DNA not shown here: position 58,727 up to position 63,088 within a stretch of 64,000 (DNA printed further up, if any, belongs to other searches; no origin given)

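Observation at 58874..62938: Full-length ADCY10-like cyclase-STAND-TPR protein: an NLR-like second-messenger generator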

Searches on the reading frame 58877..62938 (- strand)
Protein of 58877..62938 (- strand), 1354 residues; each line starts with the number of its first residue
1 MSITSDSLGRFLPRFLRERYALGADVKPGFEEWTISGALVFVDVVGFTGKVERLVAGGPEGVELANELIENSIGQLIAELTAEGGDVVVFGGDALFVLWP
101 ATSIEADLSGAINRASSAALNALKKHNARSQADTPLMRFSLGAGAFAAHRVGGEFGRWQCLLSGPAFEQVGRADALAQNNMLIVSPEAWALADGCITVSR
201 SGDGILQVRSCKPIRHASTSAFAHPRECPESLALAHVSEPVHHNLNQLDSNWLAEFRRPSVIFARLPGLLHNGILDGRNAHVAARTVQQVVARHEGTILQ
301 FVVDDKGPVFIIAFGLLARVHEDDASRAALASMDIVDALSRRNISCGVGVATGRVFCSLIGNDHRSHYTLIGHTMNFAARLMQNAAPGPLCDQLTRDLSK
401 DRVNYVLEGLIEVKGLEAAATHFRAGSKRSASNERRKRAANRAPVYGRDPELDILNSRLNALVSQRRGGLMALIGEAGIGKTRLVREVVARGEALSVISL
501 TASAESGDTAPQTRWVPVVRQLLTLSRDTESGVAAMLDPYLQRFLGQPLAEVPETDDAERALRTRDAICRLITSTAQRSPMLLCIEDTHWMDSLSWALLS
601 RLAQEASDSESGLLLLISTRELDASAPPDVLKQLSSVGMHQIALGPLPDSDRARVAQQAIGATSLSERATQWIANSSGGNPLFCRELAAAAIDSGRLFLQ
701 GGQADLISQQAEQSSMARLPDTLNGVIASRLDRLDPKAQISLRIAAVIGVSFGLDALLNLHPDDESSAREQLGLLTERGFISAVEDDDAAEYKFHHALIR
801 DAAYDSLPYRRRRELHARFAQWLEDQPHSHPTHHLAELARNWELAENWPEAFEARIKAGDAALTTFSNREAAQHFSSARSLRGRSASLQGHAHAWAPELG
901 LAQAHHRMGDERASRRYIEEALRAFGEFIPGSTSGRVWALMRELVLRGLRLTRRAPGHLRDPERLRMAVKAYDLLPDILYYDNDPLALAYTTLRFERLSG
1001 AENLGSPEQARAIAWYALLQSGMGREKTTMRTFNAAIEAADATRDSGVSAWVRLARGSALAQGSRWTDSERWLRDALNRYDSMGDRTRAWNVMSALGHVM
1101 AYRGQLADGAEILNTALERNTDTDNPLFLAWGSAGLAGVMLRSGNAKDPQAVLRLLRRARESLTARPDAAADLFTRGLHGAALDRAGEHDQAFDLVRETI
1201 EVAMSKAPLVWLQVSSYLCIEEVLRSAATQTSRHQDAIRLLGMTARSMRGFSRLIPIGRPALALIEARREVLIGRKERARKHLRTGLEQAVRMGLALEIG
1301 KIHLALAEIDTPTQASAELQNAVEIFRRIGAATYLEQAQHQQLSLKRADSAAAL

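Call 4: search_protein_families(library=pfam, proteins=[window:58877-62938:-], max_evalue=0.1)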
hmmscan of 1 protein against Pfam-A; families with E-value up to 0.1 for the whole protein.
window:58877-62938:- (1354 aa): 7 families
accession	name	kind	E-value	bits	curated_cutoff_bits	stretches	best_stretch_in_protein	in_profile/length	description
PF13191.12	AAA_16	-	1.2e-19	71.8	32.6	1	445-613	2-164/167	AAA ATPase domain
PF00211.25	Guanylate_cyc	-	3.3e-07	30.5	21.9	1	307-423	58-180/183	Adenylate and Guanylate cyclase catalytic domain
PF13401.12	AAA_22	-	3.2e-05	24.7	27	1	467-622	4-126/130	AAA domain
PF13424.12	TPR_12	-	0.0012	19.5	30.1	0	1153-1203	23-75/77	Tetratricopeptide repeat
PF07719.23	TPR_2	-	0.023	15.2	27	0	901-924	7-30/34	Tetratricopeptide repeat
PF05729.18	NACHT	-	0.057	13.7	26.7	0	471-489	3-21/167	NACHT domain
PF00931.28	NB-ARC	-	0.095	12.4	23.5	0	460-490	10-40/248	NB-ARC domain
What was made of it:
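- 61649..62191 (-): C2 cyclase domain (aa 250-430) with K306, T369, N376 and R380. Pfam Guanylate_cyc at aa 307-423 (call 4).
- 60515..61606 (-): STAND NTPase module (aa 445-808): nucleotide-binding domain, helical domain with GxP (GGNPLF, 678-683), and winged helix with FHH (794-796). Pfam AAA_16 E 1e-19 (call 4).
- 58877..60514 (-): TPR-like helical sensor region (aa 809-1354). Weak Pfam TPR_12/TPR_2 (call 4).
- On sAC / ADCY10-type soluble adenylyl cyclase: AAA_16 at aa 445-613 (call 4).
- On TOMM system kinase/cyclase fusion (TIGR03903): There is no kinase domain (call 4).
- Checked: It sees only the C2-like domain (aa 307-423, E 3e-7) and AAA_16 (aa 445-613, E 1e-19) (call 4).
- Pfam fails to detect C1 (call 4), which shows that C1 is divergent.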

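Call 5: search_protein_families(library=ncbifam, proteins=[window:58877-62938:-], max_evalue=0.1)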
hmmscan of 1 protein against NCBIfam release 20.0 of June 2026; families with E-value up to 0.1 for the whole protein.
window:58877-62938:- (1354 aa): 2 families
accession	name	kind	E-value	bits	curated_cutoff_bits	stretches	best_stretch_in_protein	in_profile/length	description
TIGR03903.1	TOMM_kin_cyc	equivalog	2.1e-50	171.6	705.75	1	275-878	314-917/1267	TOMM system kinase/cyclase fusion protein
TIGR00377.1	ant_ant_sig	superfamily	0.062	13.2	53.45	0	557-616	23-81/108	anti-sigma factor antagonist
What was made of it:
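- On TOMM system kinase/cyclase fusion (TIGR03903): The alignment covers only model positions 314-917 (call 5).
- Closest known: Mycobacterial cyclase-ATPase-TPR-HTH proteins. Same: TIGR03903 aligns to aa 275-878 (call 5).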

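Call 6: search_protein_families(library=padloc, proteins=[window:58877-62938:-], max_evalue=0.1)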
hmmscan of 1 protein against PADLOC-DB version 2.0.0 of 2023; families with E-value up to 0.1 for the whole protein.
window:58877-62938:- (1354 aa): 4 families
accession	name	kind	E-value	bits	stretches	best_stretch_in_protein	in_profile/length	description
PDLC00734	PycC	-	6.1e-08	30.2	2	320-383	256-322/374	Pycsar cyclase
PDLC02367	PycC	-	0.00071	17.1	1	342-385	134-177/226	-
PDLC00765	PycC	-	0.0072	13.4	1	280-388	288-400/477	Pycsar cyclase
PDLC02369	PycC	-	0.053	11.1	1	336-387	126-178/248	-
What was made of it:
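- On Pycsar (pyrimidine cyclase anti-phage system): Only weak partial PycC hits (E 6e-8, about 60 aa) (call 6).
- On Antiviral STAND (Avs / bNACHT) defence proteins: No PADLOC hit other than PycC (call 6).
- PADLOC gives weak PycC cyclase hits (best E 6e-8, aa 320-383) (call 6). No Avs, NACHT or other STAND defence model hits (call 6).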

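Call 7: search_solved_structures(query=window:58877-62938:-, max_evalue=1, show_alignments=3)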
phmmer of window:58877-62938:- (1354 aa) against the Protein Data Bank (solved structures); distinct sequences matched with E-value up to 1: 23.
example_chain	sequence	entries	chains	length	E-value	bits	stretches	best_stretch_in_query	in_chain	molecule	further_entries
4cm2_A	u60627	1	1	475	3.2e-25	91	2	250-397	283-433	ADENYLATE CYCLASE TYPE 10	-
4oya_A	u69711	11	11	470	3.7e-25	90.8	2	250-397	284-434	Adenylate cyclase type 10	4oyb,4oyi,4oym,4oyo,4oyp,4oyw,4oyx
4clf_A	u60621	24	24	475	3.8e-25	90.7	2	250-397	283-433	ADENYLATE CYCLASE TYPE 10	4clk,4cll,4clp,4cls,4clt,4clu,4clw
4cm0_A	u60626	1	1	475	4.2e-25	90.6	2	250-397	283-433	SOLUBLE ADENYLYL CYCLASE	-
1wc0_A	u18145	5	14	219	5.7e-05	23.9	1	346-416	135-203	ADENYLATE CYCLASE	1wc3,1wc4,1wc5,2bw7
1wc1_A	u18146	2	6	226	5.8e-05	23.9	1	346-416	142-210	ADENYLATE CYCLASE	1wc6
2w01_A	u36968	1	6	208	0.00013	22.7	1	287-417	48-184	ADENYLATE CYCLASE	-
3r5g_A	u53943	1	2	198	0.0022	18.7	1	345-420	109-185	CyaB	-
5oyh_A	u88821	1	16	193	0.021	15.4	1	319-423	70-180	Nucleotide cyclase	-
6sir_A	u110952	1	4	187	0.022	15.4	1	319-422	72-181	Nucleotide cyclase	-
6ao9_A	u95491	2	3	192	0.03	14.9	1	320-428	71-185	Bacterio-rhodopsin/guanylyl cyclase 1 fusion protein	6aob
6aoa_A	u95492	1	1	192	0.038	14.5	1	320-428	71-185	Bacterio-rhodopsin/guanylyl cyclase 1 fusion protein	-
5x4t_A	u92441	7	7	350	0.087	13.4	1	342-382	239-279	Photoactivated adenylyl cyclase | Family 3 adenylate cyclase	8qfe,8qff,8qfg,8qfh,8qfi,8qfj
9f1z_A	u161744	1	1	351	0.087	13.4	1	342-382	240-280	Family 3 adenylate cyclase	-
5x4u_A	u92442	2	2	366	0.095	13.2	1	342-382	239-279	Photoactivated adenylyl cyclase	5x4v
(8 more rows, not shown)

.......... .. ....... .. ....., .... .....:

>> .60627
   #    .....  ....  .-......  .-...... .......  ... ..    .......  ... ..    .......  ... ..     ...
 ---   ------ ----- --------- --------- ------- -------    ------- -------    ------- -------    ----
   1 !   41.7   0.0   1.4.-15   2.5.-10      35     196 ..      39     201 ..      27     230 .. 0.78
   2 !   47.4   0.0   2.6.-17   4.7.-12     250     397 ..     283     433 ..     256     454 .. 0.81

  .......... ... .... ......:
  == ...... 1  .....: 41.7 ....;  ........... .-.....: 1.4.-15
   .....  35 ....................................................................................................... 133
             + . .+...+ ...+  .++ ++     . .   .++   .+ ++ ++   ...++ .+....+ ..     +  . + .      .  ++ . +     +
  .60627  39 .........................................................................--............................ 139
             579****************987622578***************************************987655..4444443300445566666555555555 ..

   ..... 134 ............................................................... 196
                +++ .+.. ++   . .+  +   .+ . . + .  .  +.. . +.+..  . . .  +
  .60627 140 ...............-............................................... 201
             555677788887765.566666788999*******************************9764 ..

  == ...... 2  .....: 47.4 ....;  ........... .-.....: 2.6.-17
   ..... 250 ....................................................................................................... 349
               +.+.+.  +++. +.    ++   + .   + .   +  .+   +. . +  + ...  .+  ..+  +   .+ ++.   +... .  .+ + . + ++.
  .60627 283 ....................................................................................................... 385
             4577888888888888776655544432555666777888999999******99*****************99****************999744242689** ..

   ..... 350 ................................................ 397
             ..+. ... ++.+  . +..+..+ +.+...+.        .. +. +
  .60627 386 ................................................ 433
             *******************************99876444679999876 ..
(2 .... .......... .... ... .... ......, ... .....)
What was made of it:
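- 62303..62938 (-): C1 cyclase domain (aa 1-212) with metal-binding D43 and D93. V89 stands at the sAC K95 position and G171 at the R176 position. Aligns to sAC 39-201 (call 7).
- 61649..62191 (-): Aligns to sAC 283-433 (call 7).
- On sAC / ADCY10-type soluble adenylyl cyclase: Two collinear phmmer stretches to sAC (call 7).
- Checked: These contain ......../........, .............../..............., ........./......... and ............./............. (call 7).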

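Call 8: find_homologous_proteins(query=window:58877-62938:-, max_evalue=1e-10)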
Query window:58877-62938:- (1354 aa): 1497 proteins with E <= 1e-10 among 8000 candidates; the best 120 are listed.
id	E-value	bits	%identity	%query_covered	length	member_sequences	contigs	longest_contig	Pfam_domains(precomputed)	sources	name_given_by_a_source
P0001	0.0e+0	2994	100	100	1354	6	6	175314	PF00211.26,PF13191.13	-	-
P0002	0.0e+0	1820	63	99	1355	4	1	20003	PF13424.13,PF13401.13,PF00211.26,PF13191.13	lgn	-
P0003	0.0e+0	1379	52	99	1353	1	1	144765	PF00211.26,PF13191.13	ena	-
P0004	0.0e+0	1332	53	99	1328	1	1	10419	PF13424.13,PF00211.26,PF13191.13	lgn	-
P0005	0.0e+0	1309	50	98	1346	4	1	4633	PF00211.26,PF13191.13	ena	-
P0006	0.0e+0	1293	51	98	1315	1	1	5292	PF00211.26,PF13191.13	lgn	-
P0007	0.0e+0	1291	50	98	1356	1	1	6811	PF13191.13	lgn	-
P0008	0.0e+0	1289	51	93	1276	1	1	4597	PF13401.13,PF00211.26,PF13191.13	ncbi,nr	ncbi:MAG TPA: AAA family ATPase, partial [Nevskiaceae bacterium]|nr:AAA family ATPase [Nevskiaceae b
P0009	0.0e+0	1229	48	99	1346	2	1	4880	PF13424.13,PF13191.13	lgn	-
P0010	2.1e-142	494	30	99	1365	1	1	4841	PF13401.13,PF00211.26,PF13191.13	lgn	-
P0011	5.0e-139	483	31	99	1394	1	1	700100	PF13424.13,PF00211.26,PF13191.13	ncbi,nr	ncbi:MAG: AAA family ATPase [Kouleothrix sp.]|nr:AAA family ATPase [Kouleothrix sp.]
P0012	2.5e-134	467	29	98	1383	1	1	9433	PF00515.35,PF13424.13,PF13428.13,PF00211.26,PF07719.24,PF13191.13,PF13374.13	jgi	-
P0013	4.6e-133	463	30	98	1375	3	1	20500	PF00515.35,PF13424.13,PF13401.13,PF00211.26,PF07719.24,PF13191.13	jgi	-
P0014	1.7e-131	458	28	98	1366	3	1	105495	PF00515.35,PF13424.13,PF00211.26,PF07719.24,PF13191.13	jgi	jgi:class 3 adenylate cyclase/tetratricopeptide (TPR) repeat protein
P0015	3.3e-131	457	29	99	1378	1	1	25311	PF13424.13,PF13401.13,PF00211.26,PF07719.24,PF13191.13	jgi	jgi:class 3 adenylate cyclase/tetratricopeptide (TPR) repeat protein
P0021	6.8e-126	439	29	99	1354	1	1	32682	PF17874.8,PF13424.13,PF13401.13,PF00211.26,PF07719.24,PF13191.13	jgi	jgi:class 3 adenylate cyclase/tetratricopeptide (TPR) repeat protein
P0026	3.9e-122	427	28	98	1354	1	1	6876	PF13424.13,PF00211.26,PF13191.13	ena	-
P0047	5.0e-110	387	28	96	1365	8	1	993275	PF13401.13,PF00211.26,PF13191.13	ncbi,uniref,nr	ncbi:hypothetical protein BO221_06870 [Archangium sp. Cb G35]|uniref:AAA family ATPase n=1 Tax=Archa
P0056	1.0e-107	379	28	99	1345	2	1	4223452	PF17874.8,PF13424.13,PF00211.26,PF13191.13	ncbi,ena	-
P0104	1.4e-90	322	29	96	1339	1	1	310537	PF17874.8,PF13424.13,PF00211.26,PF07719.24,PF13191.13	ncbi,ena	-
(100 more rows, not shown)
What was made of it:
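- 58874..62938 (-): Complete CDS, 1354 aa plus stop: sAC-like cyclase-STAND-TPR protein. An identical protein is in the database on 6 contigs (call 8).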

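Call 11: find_related_loci(query=window:58877-62938:-, collection=genome_contigs, flank=10000)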
Query window:58877-62938:- (1354 aa) in genome_contigs; peptide patterns used: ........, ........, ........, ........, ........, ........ (x = any residue, [..] = any of these).
68 stretches matched a pattern; 3 encode a relative of the query (tblastn E <= 1e-3); 3 distinct loci.
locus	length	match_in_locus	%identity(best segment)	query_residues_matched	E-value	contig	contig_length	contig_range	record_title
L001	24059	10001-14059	95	1-1354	0e+0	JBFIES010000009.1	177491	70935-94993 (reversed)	MAG: Panacagrimonas sp. isolate Mix_sand11.2021.09.D.89 k141_2810352_length_177491_cov_18.9985, whole genome shotgun seq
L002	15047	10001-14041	63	1-1345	0e+0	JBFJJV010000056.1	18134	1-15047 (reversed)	MAG: Panacagrimonas sp. isolate Mix_sand17.2022.03.D.34 k141_649674_length_18134_cov_25.4219, whole genome shotgun seque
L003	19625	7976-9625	27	384-925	1e-30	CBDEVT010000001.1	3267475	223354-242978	MAG: Dehalococcoidia bacterium isolate 68605754-1818-4a61-b8ac-b218061140c5 genome assembly, contig: contig_1, whole gen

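Call 33: search_protein_families(library=pfam, proteins=[L002:8266-9909:-, L002:6002-8254:+, L002:3945-6002:-], max_evalue=0.001)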
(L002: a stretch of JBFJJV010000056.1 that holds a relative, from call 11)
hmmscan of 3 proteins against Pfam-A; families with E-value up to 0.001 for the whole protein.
L002:8266-9909:- (548 aa): 11 families
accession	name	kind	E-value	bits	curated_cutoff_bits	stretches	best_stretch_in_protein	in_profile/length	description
PF01593.30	Amino_oxidase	-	4.3e-25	89.3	19.8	1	16-501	1-443/443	Flavin containing amine oxidoreductase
PF13450.12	NAD_binding_8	-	5.8e-14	52.6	21.9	1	11-76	1-66/68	NAD(P)-binding Rossmann-like domain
PF01266.30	DAO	-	5.9e-11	42.9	27.9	1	8-43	1-37/353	FAD dependent oxidoreductase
PF00890.30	FAD_binding_2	-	1.3e-09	38.2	20.4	1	9-278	2-189/414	FAD binding domain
PF07992.20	Pyr_redox_2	-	2.3e-07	31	26.1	1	8-39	2-33/291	Pyridine nucleotide-disulphide oxidoreductase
PF00070.33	Pyr_redox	-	5.8e-07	30.4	22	0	8-40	1-33/82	Pyridine nucleotide-disulphide oxidoreductase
PF01494.25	FAD_binding_3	-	2.9e-06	27.2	22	1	8-42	3-37/349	FAD binding domain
PF06100.17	MCRA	-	4.9e-06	26.1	23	0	8-83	3-81/495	MCRA family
PF03486.20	HI0933_like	-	6.6e-06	26.2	50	1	8-44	2-38/244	HI0933-like protein Rossmann domain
PF12831.13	FAD_oxidored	-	3.7e-05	23.6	27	1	9-71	2-64/416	FAD dependent oxidoreductase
PF01262.27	AlaDh_PNT_C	-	0.00038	20.4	23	1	6-41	28-63/214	Alanine dehydrogenase/PNT, C-terminal domain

L002:6002-8254:+ (751 aa): 3 families
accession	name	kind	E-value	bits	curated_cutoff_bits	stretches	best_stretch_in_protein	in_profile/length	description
PF13450.12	NAD_binding_8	-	3.9e-10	40.3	21.9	1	32-106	1-67/68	NAD(P)-binding Rossmann-like domain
PF01266.30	DAO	-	6.1e-08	33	27.9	1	29-114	1-71/353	FAD dependent oxidoreductase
PF01593.30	Amino_oxidase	-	0.00025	20.9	19.8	0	684-737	390-442/443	Flavin containing amine oxidoreductase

L002:3945-6002:- (686 aa): 11 families
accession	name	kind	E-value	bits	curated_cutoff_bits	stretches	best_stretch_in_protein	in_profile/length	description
PF00106.31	adh_short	-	3.3e-56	190.3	26.6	1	405-594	1-188/195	short chain dehydrogenase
PF07993.18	NAD_binding_4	-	1.3e-44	152.7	20.1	1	31-262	1-258/258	Male sterility protein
PF13561.12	adh_short_C2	-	3.4e-42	145.1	27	1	411-598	1-186/236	Enoyl-(Acyl carrier protein) reductase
PF01370.27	Epimerase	-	3.9e-23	82.6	20.9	2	30-215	2-181/240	NAD dependent epimerase/dehydratase family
PF08659.16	KR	-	5.7e-21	75.7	22.6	2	407-571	3-165/180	KR domain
PF16363.11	GDP_Man_Dehyd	-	4.8e-15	56.3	27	1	30-193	1-166/332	GDP-mannose 4,6 dehydratase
PF01073.25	3Beta_HSD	-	3.8e-14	52.8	22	1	31-192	2-158/280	3-beta hydroxysteroid dehydrogenase/isomerase family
PF13460.12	NAD_binding_10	-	5.4e-12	46.4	27.2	1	33-209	1-148/184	NAD(P)H-binding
PF02719.21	Polysacc_synt_2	-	2.8e-07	30.5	20.2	1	30-163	2-139/293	Polysaccharide biosynthesis protein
PF04321.23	RmlD_sub_bind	-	1.1e-05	25.1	27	1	27-211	1-155/287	RmlD substrate binding domain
PF05368.20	NmrA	-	8.6e-05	22.7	27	0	31-70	7-46/298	NmrA-like family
